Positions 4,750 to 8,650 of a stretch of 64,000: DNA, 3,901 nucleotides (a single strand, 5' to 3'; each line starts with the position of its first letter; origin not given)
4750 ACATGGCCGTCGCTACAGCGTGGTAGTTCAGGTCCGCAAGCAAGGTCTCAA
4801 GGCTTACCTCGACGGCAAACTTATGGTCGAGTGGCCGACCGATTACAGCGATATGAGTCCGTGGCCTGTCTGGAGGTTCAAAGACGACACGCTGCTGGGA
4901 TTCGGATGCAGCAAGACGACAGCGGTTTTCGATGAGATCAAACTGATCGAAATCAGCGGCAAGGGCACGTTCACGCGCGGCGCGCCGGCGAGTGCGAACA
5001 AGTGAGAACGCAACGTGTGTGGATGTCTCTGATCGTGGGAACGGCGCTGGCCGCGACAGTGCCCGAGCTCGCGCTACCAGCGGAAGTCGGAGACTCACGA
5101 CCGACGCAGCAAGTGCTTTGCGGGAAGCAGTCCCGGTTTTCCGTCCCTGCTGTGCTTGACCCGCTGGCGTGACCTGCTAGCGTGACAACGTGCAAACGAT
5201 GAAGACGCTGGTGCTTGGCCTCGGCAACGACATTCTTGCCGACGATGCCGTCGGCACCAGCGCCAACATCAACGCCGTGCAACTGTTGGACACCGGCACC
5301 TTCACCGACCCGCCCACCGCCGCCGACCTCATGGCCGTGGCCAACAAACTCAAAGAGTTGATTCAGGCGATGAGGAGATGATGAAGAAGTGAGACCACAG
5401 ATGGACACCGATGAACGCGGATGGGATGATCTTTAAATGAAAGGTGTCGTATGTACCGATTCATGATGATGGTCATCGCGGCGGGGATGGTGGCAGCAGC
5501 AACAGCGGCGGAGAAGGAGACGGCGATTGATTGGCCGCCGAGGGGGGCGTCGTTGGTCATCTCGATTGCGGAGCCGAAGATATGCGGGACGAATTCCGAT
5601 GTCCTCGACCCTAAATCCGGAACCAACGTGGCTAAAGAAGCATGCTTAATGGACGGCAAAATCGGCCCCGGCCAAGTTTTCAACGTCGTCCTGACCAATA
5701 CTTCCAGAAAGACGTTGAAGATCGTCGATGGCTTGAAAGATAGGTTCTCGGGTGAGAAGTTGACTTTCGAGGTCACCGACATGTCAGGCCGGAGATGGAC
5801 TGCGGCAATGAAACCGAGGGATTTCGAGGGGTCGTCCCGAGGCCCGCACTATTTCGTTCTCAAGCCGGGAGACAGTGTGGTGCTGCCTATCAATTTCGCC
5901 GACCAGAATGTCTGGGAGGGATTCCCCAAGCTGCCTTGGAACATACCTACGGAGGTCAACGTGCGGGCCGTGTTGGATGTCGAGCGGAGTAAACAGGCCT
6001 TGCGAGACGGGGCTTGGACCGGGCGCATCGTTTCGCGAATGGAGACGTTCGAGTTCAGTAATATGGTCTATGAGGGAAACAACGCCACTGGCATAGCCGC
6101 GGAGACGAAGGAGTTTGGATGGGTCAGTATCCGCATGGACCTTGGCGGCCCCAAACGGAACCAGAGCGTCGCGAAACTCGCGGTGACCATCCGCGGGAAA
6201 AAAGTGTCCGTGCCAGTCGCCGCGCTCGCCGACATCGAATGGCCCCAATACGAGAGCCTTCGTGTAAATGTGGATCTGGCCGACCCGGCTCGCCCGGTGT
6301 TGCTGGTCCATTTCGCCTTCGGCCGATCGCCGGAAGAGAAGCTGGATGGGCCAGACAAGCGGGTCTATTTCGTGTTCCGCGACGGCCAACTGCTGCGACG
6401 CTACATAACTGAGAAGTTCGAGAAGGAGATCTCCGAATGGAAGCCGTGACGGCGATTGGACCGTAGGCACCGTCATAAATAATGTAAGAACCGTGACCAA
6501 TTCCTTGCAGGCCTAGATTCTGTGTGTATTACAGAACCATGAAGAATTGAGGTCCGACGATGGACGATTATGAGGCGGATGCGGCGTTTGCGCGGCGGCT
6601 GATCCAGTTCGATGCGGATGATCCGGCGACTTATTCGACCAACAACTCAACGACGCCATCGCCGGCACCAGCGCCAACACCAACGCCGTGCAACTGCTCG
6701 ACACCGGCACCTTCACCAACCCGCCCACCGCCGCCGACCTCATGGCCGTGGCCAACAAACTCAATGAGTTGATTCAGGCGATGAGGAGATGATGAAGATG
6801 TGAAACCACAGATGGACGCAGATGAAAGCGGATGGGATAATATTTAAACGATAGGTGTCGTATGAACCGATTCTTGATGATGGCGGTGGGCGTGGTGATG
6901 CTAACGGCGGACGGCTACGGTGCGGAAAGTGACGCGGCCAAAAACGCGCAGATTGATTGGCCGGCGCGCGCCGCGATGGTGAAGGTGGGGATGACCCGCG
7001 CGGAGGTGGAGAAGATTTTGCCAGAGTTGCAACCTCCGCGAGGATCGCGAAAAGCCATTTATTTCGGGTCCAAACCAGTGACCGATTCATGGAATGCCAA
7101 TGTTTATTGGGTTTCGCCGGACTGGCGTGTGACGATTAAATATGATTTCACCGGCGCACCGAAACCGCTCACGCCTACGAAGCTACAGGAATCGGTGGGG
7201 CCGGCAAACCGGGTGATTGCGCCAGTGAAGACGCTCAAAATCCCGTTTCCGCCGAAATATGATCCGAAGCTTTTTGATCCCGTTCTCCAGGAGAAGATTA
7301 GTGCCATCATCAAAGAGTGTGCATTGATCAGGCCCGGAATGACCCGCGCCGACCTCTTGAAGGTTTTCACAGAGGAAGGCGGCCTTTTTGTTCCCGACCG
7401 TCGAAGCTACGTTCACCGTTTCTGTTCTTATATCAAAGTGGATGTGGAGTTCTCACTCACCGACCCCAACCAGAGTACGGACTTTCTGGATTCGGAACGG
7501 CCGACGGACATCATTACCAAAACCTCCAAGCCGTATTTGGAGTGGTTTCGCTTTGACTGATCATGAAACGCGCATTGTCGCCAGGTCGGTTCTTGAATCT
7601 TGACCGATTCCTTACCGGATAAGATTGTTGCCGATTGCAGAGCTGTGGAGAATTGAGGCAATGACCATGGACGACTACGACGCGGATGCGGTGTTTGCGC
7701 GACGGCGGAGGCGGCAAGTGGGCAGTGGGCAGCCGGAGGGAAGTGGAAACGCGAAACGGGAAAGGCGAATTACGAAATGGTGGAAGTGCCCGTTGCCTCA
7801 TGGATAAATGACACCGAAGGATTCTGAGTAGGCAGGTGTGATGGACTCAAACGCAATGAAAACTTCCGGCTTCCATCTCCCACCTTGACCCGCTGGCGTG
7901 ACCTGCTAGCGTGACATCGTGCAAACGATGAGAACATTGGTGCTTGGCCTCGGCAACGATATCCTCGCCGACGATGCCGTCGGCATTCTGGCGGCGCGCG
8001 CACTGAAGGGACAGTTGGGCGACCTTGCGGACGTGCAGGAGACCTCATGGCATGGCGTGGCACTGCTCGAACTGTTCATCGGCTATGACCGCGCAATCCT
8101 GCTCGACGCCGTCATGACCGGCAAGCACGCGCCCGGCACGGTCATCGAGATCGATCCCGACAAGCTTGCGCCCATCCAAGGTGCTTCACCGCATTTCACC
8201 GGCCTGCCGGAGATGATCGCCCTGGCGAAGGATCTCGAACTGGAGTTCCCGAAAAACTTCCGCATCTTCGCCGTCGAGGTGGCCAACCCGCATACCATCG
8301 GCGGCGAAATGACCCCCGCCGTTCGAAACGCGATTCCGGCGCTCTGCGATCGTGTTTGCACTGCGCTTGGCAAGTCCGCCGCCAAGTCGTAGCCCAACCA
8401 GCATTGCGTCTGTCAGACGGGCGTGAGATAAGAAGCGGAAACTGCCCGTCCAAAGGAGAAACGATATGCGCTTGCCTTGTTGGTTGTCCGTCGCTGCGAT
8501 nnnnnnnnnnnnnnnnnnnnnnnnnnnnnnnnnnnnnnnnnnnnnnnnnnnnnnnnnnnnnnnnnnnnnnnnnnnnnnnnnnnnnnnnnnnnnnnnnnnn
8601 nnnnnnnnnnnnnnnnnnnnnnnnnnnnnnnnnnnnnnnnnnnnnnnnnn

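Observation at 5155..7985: Repeat-bounded array of two unrelated secreted-protein cassettes, driven by a duplicated promoter/5' end of the hydrogenase-protease gene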

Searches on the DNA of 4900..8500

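Call 60: search_rna_families(source=window, start=4900, end=8500, threshold=evalue, max_evalue=1)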
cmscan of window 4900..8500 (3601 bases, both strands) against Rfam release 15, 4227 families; matches with E-value up to 1: 2.
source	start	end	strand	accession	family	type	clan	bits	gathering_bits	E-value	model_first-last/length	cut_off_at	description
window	5204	5273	-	RF01059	mir-598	Gene; miRNA;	-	26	69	0.024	1-80/80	no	mir-598 microRNA precursor family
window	5366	5416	+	RF01129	sR44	Gene; snRNA; snoRNA; CD-box;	-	18.4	45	0.24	1-55/55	no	Small nucleolar RNA sR44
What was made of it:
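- Tried and rejected: Only two sub-threshold chance hits in 4900-8500 (call 60).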

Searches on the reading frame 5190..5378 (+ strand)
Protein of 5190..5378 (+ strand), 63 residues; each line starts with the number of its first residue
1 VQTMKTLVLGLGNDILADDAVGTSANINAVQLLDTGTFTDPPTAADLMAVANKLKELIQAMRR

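Call 7: search_protein_families(library=pfam, proteins=[window:5190-5378:+], max_evalue=0.1)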
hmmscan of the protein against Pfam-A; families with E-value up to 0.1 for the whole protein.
window:5190-5378:+ (63 aa): 0 families

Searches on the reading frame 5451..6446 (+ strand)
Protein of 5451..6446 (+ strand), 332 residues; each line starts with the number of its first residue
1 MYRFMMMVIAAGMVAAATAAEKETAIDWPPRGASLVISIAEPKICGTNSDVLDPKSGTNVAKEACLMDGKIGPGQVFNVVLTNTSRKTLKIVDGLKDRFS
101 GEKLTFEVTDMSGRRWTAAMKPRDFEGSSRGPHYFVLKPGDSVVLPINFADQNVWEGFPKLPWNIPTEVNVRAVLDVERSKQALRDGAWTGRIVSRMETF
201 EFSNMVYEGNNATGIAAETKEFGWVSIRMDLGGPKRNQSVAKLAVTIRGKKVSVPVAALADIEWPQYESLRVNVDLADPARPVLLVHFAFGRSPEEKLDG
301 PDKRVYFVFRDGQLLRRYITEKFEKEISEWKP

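Call 7: search_protein_families(library=pfam, proteins=[window:5451-6446:+], max_evalue=0.1)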
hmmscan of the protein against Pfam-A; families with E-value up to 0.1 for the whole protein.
window:5451-6446:+ (332 aa): 0 families

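Call 49: search_protein_families(library=phrogs, proteins=[window:5451-6446:+], max_evalue=0.01)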
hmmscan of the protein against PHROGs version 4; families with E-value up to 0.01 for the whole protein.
window:5451-6446:+ (332 aa): 0 families

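Call 53: find_homologous_proteins(query=window:5451-6446:+, max_evalue=0.001)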
Query window:5451-6446:+ (332 aa): 1 proteins with E <= 0.001 among 8000 candidates.
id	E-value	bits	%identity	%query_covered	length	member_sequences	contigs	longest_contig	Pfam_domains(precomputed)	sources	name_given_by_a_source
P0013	1.7e-218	742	100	99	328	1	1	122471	-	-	-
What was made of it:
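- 5451..6449 (+): Gene1: 332-aa predicted secreted protein. The N-terminal ~35 aa (signal peptide plus IDWPPR) are shared with the gene2 family. The rest is an ORFan. Only itself was found among 5.8 billion proteins (call 53).
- Tried and rejected: None (call 53).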

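Call 66: predict_structure(protein=window:5451-6446:+)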
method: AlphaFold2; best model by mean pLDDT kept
length: 332 residues; sequences in the alignment: 1
mean_pLDDT: 37.7   pTM: 0.30
mean pLDDT of the five models: 37.7, 37.4, 35.7, 35.2, 34.3
residues with pLDDT >= 90: 0; 70-90: 2; 50-70: 74; < 50: 256
segments of 3 or more residues with pLDDT < 50: 12-54, 58-230, 232-242, 244-252, 278-281, 322-332
pLDDT, mean of each block of 10 residues (from residue 1): 53 38 24 25 28 43 28 32 36 32 33 32 30 34 36 24 22 23 25 22 28 28 36 41 45 52 57 52 61 61 64 59 41 32
secondary structure, 60 per line:
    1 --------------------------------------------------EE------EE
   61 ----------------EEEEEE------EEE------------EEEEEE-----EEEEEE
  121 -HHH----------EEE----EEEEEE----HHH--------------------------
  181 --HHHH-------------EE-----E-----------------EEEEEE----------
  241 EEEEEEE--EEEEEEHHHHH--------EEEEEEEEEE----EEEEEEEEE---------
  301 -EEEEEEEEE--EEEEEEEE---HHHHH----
elements in order: E77-82 E89-91 E104-109 E115-120 E135-137 E142-147 H183-186 E225-230 E241-247 E250-255 H256-260 E269-278 E283-291 E302-310 E313-320 H324-328
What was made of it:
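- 5451..6449 (+): The AF2 model is unusable (call 66).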

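Call 79: search_protein_families(library=padloc, proteins=[window:5451-6446:+], max_evalue=0.01)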
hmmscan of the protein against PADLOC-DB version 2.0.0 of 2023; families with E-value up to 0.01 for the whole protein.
window:5451-6446:+ (332 aa): 0 families

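Call 80: search_protein_families(library=ncbifam, proteins=[window:5451-6446:+], max_evalue=0.01)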
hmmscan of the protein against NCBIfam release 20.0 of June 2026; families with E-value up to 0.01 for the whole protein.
window:5451-6446:+ (332 aa): 0 families
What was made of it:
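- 5451..6449 (+): No hit in Pfam, PHROGs, NCBIfam or PADLOC (calls 7, 49, 79, 80).
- Tried and rejected: PADLOC and NCBIfam gave nothing for gene1 or gene2 (calls 79, 80).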
